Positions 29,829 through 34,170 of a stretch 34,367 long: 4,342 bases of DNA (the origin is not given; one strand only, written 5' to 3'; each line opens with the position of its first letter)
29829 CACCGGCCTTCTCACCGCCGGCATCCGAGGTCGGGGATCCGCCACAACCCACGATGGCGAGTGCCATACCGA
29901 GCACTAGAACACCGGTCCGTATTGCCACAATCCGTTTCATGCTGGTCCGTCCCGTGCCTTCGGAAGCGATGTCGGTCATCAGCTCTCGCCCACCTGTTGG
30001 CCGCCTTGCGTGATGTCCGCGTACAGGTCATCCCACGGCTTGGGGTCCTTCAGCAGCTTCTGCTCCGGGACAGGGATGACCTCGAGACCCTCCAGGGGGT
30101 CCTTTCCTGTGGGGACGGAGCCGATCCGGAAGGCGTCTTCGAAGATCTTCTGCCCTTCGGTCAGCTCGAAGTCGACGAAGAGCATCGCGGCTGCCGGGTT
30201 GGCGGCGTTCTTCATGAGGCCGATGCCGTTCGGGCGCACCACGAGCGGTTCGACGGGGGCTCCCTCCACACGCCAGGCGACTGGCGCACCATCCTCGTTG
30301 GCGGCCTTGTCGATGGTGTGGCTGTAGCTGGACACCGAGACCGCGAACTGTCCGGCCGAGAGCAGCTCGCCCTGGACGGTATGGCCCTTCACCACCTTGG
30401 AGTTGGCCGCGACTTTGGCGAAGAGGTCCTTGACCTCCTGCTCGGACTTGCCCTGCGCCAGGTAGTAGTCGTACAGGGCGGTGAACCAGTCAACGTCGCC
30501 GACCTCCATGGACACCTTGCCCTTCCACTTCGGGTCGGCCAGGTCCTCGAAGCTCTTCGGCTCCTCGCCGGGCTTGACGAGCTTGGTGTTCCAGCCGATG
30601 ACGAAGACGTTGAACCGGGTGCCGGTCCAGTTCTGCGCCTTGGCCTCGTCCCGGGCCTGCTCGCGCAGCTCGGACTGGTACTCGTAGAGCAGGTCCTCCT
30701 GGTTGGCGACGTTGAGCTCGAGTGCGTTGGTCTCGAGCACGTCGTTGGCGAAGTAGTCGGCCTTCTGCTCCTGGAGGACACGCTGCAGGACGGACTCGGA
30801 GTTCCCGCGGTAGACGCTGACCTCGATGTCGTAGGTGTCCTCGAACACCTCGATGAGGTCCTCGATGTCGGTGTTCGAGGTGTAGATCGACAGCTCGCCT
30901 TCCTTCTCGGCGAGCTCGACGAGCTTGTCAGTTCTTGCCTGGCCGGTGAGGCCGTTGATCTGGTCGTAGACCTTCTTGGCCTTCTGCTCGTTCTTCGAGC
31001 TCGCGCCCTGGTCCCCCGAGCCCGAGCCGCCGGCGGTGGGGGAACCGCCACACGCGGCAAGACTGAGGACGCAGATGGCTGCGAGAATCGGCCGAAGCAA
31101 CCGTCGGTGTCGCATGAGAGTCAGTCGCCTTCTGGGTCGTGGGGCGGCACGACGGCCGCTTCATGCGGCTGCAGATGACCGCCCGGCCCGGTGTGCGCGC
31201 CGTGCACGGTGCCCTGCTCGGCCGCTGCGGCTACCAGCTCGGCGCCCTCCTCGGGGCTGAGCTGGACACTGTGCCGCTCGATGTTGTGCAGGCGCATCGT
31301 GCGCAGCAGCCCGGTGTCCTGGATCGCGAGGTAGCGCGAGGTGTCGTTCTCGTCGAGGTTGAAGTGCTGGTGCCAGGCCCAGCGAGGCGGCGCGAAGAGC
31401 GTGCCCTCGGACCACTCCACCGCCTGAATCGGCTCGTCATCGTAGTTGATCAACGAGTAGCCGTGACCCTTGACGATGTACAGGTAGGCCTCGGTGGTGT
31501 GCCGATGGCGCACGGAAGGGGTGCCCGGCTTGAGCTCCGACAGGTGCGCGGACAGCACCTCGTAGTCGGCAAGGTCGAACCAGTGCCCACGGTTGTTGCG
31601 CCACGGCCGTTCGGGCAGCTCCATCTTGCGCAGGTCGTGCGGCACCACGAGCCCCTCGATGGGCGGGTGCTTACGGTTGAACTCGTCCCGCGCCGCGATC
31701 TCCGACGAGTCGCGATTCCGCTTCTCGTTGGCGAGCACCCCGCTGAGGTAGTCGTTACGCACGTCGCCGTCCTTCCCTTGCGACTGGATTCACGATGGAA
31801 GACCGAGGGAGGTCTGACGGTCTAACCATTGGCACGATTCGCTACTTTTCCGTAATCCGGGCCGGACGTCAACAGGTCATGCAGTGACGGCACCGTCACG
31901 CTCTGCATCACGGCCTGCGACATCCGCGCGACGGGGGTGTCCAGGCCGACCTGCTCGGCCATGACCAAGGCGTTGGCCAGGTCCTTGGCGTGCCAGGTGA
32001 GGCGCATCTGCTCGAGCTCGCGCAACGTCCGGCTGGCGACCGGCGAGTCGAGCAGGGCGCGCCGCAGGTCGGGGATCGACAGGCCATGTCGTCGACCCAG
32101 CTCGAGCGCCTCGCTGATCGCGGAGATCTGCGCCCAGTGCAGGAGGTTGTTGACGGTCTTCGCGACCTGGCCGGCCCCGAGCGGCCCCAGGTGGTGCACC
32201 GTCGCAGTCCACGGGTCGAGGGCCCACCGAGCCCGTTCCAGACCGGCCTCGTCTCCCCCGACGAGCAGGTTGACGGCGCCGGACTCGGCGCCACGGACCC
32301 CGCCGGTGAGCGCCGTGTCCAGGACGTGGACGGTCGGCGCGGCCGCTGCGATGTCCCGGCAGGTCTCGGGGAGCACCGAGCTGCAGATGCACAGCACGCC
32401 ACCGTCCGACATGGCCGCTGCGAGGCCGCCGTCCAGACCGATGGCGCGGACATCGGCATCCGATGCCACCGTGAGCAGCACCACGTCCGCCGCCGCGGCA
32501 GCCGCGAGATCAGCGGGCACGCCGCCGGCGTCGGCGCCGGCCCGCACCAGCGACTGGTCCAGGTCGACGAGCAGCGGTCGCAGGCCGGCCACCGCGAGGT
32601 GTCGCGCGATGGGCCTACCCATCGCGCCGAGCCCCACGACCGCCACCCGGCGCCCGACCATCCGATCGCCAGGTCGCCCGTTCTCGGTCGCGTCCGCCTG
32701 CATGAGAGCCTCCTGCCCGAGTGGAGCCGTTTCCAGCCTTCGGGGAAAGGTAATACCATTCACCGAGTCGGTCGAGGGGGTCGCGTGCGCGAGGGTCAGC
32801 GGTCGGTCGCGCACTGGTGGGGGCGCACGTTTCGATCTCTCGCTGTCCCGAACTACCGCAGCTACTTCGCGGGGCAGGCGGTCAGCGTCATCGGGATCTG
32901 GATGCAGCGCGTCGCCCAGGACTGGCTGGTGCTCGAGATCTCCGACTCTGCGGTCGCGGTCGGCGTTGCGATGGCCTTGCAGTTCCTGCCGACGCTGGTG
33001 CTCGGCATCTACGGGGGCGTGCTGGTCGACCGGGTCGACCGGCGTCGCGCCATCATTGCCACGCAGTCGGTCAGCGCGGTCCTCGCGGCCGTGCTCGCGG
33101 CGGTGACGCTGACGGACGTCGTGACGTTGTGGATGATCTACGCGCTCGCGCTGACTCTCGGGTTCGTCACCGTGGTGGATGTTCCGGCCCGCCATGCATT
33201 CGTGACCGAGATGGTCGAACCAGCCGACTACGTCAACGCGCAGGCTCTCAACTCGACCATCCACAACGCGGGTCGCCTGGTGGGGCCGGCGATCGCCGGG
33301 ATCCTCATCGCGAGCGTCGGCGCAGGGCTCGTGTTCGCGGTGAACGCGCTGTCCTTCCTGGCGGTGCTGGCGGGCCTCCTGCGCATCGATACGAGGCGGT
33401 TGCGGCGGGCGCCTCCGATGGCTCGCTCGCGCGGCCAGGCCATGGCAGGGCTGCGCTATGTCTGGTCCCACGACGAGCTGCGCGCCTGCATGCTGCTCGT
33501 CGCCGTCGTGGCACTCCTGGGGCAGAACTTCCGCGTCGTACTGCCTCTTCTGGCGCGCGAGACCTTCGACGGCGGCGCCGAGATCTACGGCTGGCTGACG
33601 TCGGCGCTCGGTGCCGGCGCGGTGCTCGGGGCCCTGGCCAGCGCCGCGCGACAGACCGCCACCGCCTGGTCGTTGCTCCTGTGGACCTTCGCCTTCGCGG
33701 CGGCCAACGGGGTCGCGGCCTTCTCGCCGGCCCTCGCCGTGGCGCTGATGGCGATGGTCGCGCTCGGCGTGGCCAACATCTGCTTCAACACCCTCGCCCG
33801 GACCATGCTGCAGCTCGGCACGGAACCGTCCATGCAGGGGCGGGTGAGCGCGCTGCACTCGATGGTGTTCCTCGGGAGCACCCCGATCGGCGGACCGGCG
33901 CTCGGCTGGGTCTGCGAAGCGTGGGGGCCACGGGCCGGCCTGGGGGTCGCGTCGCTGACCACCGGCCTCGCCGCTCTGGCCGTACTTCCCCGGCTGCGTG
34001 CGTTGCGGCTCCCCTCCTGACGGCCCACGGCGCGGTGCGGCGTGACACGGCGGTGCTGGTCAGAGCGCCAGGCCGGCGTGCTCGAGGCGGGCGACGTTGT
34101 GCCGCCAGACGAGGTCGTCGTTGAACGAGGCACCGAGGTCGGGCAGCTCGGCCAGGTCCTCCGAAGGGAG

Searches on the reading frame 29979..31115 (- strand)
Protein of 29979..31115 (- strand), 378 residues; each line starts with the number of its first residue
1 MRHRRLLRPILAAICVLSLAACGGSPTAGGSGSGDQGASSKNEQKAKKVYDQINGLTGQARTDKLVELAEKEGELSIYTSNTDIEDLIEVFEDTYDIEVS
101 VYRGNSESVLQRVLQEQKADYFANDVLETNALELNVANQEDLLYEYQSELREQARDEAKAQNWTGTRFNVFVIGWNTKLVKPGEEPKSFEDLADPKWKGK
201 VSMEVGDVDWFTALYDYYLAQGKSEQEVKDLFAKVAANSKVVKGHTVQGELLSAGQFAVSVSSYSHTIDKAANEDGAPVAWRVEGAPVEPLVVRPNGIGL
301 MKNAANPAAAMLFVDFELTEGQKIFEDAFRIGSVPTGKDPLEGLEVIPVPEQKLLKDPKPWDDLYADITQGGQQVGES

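Call 20: search_protein_families(library=pfam, proteins=[window:29979-31115:-], max_evalue=0.001)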
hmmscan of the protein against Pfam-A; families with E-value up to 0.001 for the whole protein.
window:29979-31115:- (378 aa): 3 families
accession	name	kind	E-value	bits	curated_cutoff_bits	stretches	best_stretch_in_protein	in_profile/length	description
PF13343.11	SBP_bac_6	-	1.6e-17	64.3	24.6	1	122-336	20-219/245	Bacterial extracellular solute-binding protein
PF01547.30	SBP_bac_1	-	5.3e-10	40.2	26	1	84-323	10-306/307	Bacterial extracellular solute-binding protein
PF13531.11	SBP_bac_11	-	2.2e-07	31.3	25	1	84-328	13-224/227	Bacterial extracellular solute-binding protein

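Call 54: search_solved_structures(query=window:29979-31115:-, max_evalue=0.01)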
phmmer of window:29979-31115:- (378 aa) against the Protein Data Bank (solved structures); distinct sequences matched with E-value up to 0.01: 32.
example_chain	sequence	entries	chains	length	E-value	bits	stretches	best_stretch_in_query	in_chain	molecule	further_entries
2pt1_A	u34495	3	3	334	1.9e-12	50.2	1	58-325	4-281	Iron transport protein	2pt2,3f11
4r72_A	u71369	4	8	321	1.4e-10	44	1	72-323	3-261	ABC-type Fe3+ transport system, periplasmic component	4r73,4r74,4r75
6wce_A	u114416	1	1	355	2.3e-09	40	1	71-336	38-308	Pyridoxal-5-phosphate binding protein A (P5PA)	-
8x1a_B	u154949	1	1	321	5.5e-09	38.8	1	71-324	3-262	Iron(III) ABC transporter, periplasmic iron-compound-binding protein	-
1xvx_A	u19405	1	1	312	7.8e-09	38.3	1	83-326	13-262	YfuA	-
6ivy_A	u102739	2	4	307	7.2e-08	35.1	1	88-324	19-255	Periplasmic Ferric iron-binding Protein HitA | Ferric iron-binding periplasmic protein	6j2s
6iwf_A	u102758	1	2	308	7.2e-08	35.1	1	88-324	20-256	Ferric iron-binding protein HitA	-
7li0_A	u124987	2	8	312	7.3e-08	35.1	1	76-327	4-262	Fe(3+) ABC transporter substrate-binding protein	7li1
7f6s_A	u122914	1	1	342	1.6e-07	33.9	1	62-324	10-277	Iron ABC transporter, periplasmic iron-binding protein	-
7f6p_A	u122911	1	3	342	1.6e-07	33.9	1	62-324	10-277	Iron ABC transporter, periplasmic iron-binding protein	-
7f6e_A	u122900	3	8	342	1.6e-07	33.9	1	62-324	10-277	Iron ABC transporter, periplasmic iron-binding protein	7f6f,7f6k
7f6r_A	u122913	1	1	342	1.9e-07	33.7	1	62-323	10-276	Iron ABC transporter, periplasmic iron-binding protein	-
7f6t_A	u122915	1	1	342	3.2e-07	33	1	62-323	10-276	Iron ABC transporter, periplasmic iron-binding protein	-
7f6n_A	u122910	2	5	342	3.2e-07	33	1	62-324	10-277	Iron ABC transporter, periplasmic iron-binding protein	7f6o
7f6u_A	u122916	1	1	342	3.3e-07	32.9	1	62-323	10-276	Iron ABC transporter, periplasmic iron-binding protein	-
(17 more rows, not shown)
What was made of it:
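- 24481..31762 (-): Convergent transport block of the same island: MFS_3 (24481-25767), ABC ATPase with TOBE (25785-26936), fused ABC permease (26966-28867), two FbpA/AfuA/P5PA-like SBPs (28813-29979 and 29979-31115) and a monocupin (31121-31762). An operator-like box lies at 31816-31830. PDB hits for the SBP (call 54).
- The SBPs are closest to Fe3+-binding proteins (call 54). The same SBP family also binds sugar phosphates and PLP (AfuA and P5PA appear in call 54).
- Tried and rejected: SBP homology is ambiguous between Fe3+, sugar phosphates and PLP (call 54).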

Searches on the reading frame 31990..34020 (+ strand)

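Call 21: search_protein_families(library=ncbifam, proteins=[window:31990-34020:+], max_evalue=0.00001)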
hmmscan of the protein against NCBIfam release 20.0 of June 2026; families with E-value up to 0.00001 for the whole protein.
window:31990-34020:+ (676 aa): 11 families
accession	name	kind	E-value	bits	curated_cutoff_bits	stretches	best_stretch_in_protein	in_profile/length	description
TIGR00900.1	2A0121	subfamily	1.7e-56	192.1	319.6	1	289-644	1-362/364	H+ Antiporter protein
NF007792.0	PRK10489.1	equivalog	9.9e-42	143.4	324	1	287-673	17-406/419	enterobactin transporter EntS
NF012178.0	tet_MFS_V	exception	1e-21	77.5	640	1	286-634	7-363/409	tetracycline efflux MFS transporter Tet(V)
NF052575.1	MFS_efflux_Tap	equivalog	8.4e-18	64.5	625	1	301-662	18-391/401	multidrug efflux MFS transporter Tap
NF000245.1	macrolide_MefA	exception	6.6e-15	55.1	675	1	290-634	12-362/405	macrolide efflux MFS transporter Mef(A)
NF000051.1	macrolide_MefB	exception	5.7e-13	48.6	800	1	292-647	14-374/409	macrolide efflux MFS transporter Mef(B)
NF000246.1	macrolide_MefC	exception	2.6e-12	46.5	870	1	289-630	10-358/407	macrolide efflux MFS transporter Mef(C)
NF000154.1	macrolide_MefEN2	exception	4.5e-11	42.7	800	1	312-647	32-370/401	macrolide efflux MFS transporter Mef(En2)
NF012177.1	tet_MFS_42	exception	1.6e-08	34.2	850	1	315-542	29-252/411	tetracycline efflux MFS transporter Tet(42)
NF006386.0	PRK08633.1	equivalog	4.3e-07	28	1221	1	318-626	43-366/1147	acyl-[ACP]--phospholipid O-acyltransferase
TIGR00880.1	2_A_01_02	superfamily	4.2e-06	26.9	131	1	334-464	10-135/141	multidrug resistance protein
